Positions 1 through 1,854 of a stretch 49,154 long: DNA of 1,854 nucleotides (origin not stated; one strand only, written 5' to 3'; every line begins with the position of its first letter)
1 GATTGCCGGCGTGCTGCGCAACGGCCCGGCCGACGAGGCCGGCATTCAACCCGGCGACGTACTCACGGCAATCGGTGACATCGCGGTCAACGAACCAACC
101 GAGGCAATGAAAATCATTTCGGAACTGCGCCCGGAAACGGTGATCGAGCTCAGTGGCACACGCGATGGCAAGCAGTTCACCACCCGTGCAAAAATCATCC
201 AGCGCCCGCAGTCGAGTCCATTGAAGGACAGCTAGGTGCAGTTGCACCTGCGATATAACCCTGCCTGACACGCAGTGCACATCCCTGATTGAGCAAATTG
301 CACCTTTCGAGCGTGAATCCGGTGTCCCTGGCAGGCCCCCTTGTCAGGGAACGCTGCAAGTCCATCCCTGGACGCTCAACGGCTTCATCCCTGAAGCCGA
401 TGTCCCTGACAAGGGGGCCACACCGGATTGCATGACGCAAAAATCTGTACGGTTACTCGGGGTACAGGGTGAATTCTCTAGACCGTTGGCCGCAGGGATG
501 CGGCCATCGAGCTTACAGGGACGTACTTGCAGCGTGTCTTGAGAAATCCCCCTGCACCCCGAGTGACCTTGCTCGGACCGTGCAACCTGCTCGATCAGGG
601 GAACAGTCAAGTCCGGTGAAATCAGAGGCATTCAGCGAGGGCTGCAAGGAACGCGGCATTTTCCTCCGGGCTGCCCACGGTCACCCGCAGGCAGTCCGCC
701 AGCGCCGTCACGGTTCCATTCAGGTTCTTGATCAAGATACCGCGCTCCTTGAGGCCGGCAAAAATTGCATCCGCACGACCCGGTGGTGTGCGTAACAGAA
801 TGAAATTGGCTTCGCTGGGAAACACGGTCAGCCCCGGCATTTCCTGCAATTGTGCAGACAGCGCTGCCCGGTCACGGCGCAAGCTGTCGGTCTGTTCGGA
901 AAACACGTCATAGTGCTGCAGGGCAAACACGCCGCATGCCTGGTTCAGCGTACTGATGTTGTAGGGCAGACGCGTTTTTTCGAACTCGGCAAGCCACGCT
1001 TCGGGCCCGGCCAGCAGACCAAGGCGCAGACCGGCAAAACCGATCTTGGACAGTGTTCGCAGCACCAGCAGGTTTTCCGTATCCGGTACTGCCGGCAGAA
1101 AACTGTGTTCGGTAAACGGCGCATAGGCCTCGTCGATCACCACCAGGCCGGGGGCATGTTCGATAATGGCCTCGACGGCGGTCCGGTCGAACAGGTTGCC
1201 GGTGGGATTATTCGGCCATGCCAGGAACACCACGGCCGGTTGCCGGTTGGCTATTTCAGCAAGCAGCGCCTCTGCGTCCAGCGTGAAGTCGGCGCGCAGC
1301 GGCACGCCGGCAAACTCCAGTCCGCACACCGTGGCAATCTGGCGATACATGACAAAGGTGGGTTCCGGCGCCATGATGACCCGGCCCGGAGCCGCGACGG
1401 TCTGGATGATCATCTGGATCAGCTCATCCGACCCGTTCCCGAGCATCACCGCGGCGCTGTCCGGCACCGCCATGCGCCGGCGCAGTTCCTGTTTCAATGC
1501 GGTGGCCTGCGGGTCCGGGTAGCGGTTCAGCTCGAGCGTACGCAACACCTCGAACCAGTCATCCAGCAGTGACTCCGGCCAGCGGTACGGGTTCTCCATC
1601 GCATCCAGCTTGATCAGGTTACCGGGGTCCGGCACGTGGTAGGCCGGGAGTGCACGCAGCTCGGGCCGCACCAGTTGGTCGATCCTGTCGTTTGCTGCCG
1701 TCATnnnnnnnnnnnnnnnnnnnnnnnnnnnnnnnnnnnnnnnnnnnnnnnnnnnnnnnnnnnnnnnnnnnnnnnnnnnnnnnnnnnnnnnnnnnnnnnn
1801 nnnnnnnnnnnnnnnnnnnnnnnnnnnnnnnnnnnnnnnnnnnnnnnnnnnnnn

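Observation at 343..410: Invariant cores embedded in stems that change by compensatory substitutions between copies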

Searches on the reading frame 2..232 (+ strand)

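Call 63: search_protein_families(library=pfam, proteins=[window:2-232:+], max_evalue=0.00001)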
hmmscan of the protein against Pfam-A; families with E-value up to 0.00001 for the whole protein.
window:2-232:+ (77 aa): 2 families
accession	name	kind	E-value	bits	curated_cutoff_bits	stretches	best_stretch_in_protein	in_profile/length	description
PF13180.12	PDZ_2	-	9.6e-10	39.1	27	1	4-64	19-79/80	PDZ domain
PF17820.7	PDZ_6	-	1.4e-09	38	27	1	1-44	2-45/54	PDZ domain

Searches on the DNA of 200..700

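Call 10: search_rna_families(source=window, start=200, end=700, threshold=evalue, max_evalue=10, show_alignments=3)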
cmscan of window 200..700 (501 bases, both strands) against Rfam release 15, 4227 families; matches with E-value up to 10: 3.
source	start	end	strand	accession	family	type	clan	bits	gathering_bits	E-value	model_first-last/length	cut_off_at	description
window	480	589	-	RF02770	Ysr224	Gene; sRNA;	-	23.3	70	0.0053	1-107/107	no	Yersinia sRNA 224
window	309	406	+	RF02770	Ysr224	Gene; sRNA;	-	13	70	4.9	1-107/107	no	Yersinia sRNA 224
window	467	539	+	RF02241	Xoo2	Gene; sRNA;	-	12.8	45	7.6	1-78/78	no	Xanthomonadaceae sRNA Xoo2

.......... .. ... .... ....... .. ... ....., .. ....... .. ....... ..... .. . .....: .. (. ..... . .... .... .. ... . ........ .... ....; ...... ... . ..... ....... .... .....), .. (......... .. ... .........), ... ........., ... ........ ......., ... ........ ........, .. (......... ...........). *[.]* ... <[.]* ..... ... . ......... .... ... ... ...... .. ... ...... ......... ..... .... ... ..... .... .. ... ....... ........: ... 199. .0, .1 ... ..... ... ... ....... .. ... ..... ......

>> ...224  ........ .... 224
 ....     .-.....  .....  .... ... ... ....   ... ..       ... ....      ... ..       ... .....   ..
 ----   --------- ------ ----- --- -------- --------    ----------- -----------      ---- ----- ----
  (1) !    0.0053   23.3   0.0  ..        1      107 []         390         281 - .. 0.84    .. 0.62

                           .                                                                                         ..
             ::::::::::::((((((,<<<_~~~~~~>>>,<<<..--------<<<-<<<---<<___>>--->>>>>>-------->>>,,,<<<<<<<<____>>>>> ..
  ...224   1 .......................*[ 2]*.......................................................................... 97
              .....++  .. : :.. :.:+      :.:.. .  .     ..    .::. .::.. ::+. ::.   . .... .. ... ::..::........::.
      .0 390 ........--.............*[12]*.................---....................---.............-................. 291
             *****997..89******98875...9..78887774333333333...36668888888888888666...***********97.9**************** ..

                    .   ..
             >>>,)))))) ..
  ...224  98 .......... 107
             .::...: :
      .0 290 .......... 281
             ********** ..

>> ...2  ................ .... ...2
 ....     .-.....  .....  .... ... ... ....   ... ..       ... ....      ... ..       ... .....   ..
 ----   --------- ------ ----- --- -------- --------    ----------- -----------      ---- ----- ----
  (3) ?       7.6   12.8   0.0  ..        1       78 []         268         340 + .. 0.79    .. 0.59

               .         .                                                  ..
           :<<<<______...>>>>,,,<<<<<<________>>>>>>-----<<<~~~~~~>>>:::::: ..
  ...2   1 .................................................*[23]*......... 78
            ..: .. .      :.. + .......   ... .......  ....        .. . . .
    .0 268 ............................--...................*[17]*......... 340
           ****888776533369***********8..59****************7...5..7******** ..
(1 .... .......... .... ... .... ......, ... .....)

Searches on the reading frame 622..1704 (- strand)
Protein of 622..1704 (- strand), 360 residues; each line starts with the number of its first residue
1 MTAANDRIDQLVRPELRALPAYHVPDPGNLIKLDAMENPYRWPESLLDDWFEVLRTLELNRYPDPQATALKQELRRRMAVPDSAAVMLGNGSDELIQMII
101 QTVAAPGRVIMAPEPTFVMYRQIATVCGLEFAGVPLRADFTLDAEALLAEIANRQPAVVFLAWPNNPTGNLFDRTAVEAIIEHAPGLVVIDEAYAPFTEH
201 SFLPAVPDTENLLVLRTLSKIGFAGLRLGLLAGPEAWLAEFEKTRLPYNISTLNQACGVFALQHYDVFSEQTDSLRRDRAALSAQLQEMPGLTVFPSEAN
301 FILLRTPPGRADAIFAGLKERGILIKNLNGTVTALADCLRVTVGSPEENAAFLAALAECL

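Call 25: find_encoding_contigs(protein=window:622-1704:-, flank=3000, max_places=3)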
Protein window:622-1704:- (360 aa): no gene with exactly this product is on record in the collection.

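Call 63: search_protein_families(library=pfam, proteins=[window:622-1704:-], max_evalue=0.00001)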
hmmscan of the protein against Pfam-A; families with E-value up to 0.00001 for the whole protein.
window:622-1704:- (360 aa): 1 family
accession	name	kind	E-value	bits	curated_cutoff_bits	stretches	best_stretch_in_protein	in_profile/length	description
PF00155.27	Aminotran_1_2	-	3.6e-49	168.3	19.7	1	30-356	3-361/361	Aminotransferase class I and II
